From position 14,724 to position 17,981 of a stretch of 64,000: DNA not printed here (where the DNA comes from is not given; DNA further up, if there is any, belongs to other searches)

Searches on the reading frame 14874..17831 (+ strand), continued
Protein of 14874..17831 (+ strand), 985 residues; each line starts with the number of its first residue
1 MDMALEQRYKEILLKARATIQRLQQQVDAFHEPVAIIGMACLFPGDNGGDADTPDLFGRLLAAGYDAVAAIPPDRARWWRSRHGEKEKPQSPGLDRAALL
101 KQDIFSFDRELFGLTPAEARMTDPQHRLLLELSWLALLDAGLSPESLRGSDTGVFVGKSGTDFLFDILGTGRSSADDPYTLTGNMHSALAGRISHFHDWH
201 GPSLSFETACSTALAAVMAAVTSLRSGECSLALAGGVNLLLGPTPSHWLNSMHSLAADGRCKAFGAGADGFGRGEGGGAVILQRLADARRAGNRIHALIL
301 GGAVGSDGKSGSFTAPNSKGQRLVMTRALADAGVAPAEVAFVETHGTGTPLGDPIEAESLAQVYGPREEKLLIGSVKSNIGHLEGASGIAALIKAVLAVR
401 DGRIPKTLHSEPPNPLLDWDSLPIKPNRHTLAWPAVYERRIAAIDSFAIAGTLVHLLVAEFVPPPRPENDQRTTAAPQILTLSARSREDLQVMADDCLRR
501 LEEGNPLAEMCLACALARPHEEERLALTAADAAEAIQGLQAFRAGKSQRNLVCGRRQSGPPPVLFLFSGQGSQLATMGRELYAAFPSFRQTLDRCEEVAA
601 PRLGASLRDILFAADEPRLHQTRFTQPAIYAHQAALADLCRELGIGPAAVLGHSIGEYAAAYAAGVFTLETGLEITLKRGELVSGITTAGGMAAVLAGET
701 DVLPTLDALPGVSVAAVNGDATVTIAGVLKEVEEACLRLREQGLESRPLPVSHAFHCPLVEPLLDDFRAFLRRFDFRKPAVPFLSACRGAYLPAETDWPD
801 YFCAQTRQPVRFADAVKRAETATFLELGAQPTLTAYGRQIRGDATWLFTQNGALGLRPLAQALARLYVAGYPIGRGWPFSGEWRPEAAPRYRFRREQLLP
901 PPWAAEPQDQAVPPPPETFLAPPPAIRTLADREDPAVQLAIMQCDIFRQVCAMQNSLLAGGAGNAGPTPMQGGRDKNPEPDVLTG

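Call 31: find_encoding_contigs(protein=P0020, flank=10000, max_places=1)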
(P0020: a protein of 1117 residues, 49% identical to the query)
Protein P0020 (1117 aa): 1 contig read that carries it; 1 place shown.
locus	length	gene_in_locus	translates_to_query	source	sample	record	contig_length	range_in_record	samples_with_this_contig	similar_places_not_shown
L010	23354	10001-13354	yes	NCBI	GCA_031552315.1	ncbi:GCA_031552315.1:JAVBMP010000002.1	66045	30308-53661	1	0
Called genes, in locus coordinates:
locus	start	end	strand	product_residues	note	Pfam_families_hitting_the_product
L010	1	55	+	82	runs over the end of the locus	PF00550:PP-binding (weak)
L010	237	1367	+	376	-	PF02771:Acyl-CoA_dh_N, PF02770:Acyl-CoA_dh_M, PF00441:Acyl-CoA_dh_1, PF08028:Acyl-CoA_dh_2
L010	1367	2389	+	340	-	PF12689:Acid_PPase (faint), PF00702:Hydrolase (weak), PF13419:HAD_2 (weak)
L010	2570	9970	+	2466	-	PF00698:Acyl_transf_1, PF00550:PP-binding, PF00109:ketoacyl-synt, PF02801:Ketoacyl-synt_C, PF00698:Acyl_transf_1, PF21089:PKS_DH_N, PF14765:PS-DH, PF00106:adh_short, +4 more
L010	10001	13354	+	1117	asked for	PF00109:ketoacyl-synt, PF02801:Ketoacyl-synt_C, PF00698:Acyl_transf_1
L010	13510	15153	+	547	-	PF00005:ABC_tran, PF02463:SMC_N (faint), PF13304:AAA_21 (faint)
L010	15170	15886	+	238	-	PF00561:Abhydrolase_1 (weak), PF00975:Thioesterase, PF12146:Hydrolase_4 (faint), PF12697:Abhydrolase_6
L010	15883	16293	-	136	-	-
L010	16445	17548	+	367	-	PF01145:Band_7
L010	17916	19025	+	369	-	PF04392:ABC_sub_bind, PF13458:Peripla_BP_6 (weak)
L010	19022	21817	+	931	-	PF07690:MFS_1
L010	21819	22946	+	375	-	PF01168:Ala_racemase_N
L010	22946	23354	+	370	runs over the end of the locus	PF04392:ABC_sub_bind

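Call 37: search_protein_families(library=pfam, proteins=[L001:14444-22909:-], max_evalue=0.00001)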
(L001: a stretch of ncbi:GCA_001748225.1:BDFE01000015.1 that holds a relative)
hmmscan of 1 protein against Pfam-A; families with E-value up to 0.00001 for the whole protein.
L001:14444-22909:- (2821 aa): 6 families
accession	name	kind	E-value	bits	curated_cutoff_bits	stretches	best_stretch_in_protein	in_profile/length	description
PF00668.25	Condensation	-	9.9e-201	667.7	30.6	3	1136-1542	5-439/456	Condensation domain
PF00501.34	AMP-binding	-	2.6e-152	507.5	29.9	2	546-878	1-384/384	AMP-binding enzyme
PF00550.31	PP-binding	-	4.9e-37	126.4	20.8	3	2065-2127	3-67/67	Phosphopantetheine attachment site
PF13193.12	AMP-binding_C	-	8.7e-23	81.5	24.5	2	1965-2037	1-76/76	AMP-binding enzyme C-terminal domain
PF00975.26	Thioesterase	-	5.4e-13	50.1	26.4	1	2151-2381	2-224/226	Thioesterase domain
PF00561.26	Abhydrolase_1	-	2.6e-06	27.7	25.8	1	2151-2266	2-120/245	alpha/beta hydrolase fold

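Call 39: predict_structure(alignment_id=A1)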
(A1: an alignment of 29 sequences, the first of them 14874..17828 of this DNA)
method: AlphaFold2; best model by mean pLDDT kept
length: 985 residues; sequences in the alignment: 29
mean_pLDDT: 83.6   pTM: 0.78
mean pLDDT of the five models: 83.6, 82.8, 82.3, 78.8, 77.2
residues with pLDDT >= 90: 541; 70-90: 256; 50-70: 113; < 50: 75
segments of 3 or more residues with pLDDT < 50: 263-269, 310-313, 347-350, 469-472, 903-932, 961-985
pLDDT, mean of each block of 10 residues (from residue 1): 84 90 80 95 90 92 86 76 65 77 91 88 89 95 89 87 61 61 61 92 86 92 94 92 69 59 47 83 95 93 76 62 93 94 67 77 88 78 74 95 85 78 89 93 84 91 67 72 94 95 95 88 95 97 94 91 94 87 93 97 94 89 92 97 95 96 98 96 88 93 94 94 94 95 90 81 95 96 95 95 95 96 94 92 94 87 95 82 87 86 45 36 39 60 77 70 39 34 31
secondary structure, 60 per line:
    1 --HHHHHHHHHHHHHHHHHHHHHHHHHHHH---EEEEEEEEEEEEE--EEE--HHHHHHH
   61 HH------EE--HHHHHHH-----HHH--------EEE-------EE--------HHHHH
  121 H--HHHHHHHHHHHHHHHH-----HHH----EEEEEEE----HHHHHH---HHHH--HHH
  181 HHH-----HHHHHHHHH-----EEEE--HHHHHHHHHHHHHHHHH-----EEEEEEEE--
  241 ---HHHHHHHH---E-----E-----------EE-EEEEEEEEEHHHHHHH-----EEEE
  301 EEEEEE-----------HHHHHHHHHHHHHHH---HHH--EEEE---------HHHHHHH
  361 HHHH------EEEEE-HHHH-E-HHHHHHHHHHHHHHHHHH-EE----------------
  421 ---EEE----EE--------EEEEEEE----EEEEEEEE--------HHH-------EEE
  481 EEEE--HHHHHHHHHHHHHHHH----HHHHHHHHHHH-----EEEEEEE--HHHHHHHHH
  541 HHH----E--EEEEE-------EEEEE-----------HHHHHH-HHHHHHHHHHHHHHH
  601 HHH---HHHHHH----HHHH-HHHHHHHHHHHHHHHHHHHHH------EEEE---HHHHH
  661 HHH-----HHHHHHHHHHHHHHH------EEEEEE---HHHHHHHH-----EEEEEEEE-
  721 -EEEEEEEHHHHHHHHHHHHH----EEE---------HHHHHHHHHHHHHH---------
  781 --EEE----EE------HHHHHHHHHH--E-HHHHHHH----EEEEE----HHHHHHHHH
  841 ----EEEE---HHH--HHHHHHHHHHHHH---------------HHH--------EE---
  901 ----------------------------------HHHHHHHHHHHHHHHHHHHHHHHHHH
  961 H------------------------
elements in order (helices of 4 or more, strands of 3 or more residues): H3-30 E34-46 E49-51 H54-62 H73-79 E96-98 H116-121 H124-139 E152-158 H163-168 H172-175 H178-183 H189-197 E203-206 H209-225 E231-238 H244-251 E276-284 H285-291 E297-306 H318-332 E341-344 H354-364 E371-375 H377-380 H384-401 E424-426 E441-447 E452-459 E478-484 H487-502 H507-517 E523-529 H532-543 E551-555 E563-567 H579-584 H586-603 H607-612 H617-620 H622-642 E649-652 H656-663 H669-683 E690-695 H699-706 E712-719 E722-728 H729-741 E746-748 H758-771 E783-785 H798-807 H812-818 E823-827 H832-840 E845-848 H857-869 H935-961

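Call 49: find_related_loci(query=window:14874-17828:+, collection=genome_contigs, flank=10000)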
Query window:14874-17828:+ (985 aa) in genome_contigs; peptide patterns used: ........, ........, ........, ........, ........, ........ (x = any residue, [..] = any of these).
109 stretches matched a pattern, but none encodes a relative of the query by tblastn (E <= 1e-3).

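Call 67: search_protein_families(library=ncbifam, proteins=[window:14874-17828:+], max_evalue=0.00001)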
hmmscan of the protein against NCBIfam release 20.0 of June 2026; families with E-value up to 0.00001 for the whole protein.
window:14874-17828:+ (985 aa): 22 families
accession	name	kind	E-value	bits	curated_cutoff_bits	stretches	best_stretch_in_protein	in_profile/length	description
NF045894.1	PKS_plus_SDR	equivalog_domain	4.3e-253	843.2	1740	1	32-903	1-880/1515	type I polyketide synthase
NF040607.1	mycolic_Pks13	equivalog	1.3e-172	576.4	2100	2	23-472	91-537/1680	polyketide synthase Pks13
NF041183.1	Pks2_ls1_myc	equivalog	7.6e-150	500.6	2400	1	33-836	3-809/2086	sulfolipid-1 biosynthesis phthioceranic/hydroxyphthioceranic acid synthase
TIGR02813.1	omega_3_PfaA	subfamily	2.7e-86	289.7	1010.1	1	182-812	178-848/2582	polyketide-type polyunsaturated fatty acid synthase PfaA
NF037940.1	PKS_MbtD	equivalog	5.1e-52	177.1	1150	1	482-835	10-368/978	mycobactin polyketide synthase MbtD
TIGR00128.1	fabD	equivalog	2.2e-49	168.5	260.9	1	565-841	5-287/290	ACP S-malonyltransferase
TIGR03150.1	fabF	equivalog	9.6e-46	156.3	493.75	1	107-429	54-385/407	beta-ketoacyl-ACP synthase II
NF005589.0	PRK07314.1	subfamily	4.9e-43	147.4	387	1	114-430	63-389/413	beta-ketoacyl-ACP synthase II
NF053555.1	prodigi_MBC_PigJ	equivalog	4.2e-41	141.1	900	1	205-459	508-757/759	prodigiosin MBC biosynthesis protein PigJ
NF037941.1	PKS_NbtC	equivalog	4.5e-41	140.8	1150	1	506-834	43-377/1027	nocobactin polyketide synthase NbtC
TIGR03131.1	malonate_mdcH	equivalog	1.3e-36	126.6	297.9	1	563-834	1-269/297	malonate decarboxylase subunit epsilon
NF058662.1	cispenta_AmcF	equivalog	3.1e-36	125.2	325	1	187-414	106-331/369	cispentacin biosynthesis acyltransferase subunit AmcF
NF004970.0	PRK06333.1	subfamily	1e-35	123.4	525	1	178-418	141-386/424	beta-ketoacyl-ACP synthase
NF006618.0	PRK09185.1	subfamily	2.6e-31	109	407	1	184-458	135-390/394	beta-ketoacyl-ACP synthase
NF005490.0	PRK07103.1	equivalog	1.2e-29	103.6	445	1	184-413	143-375/414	polyketide beta-ketoacyl:acyl carrier protein synthase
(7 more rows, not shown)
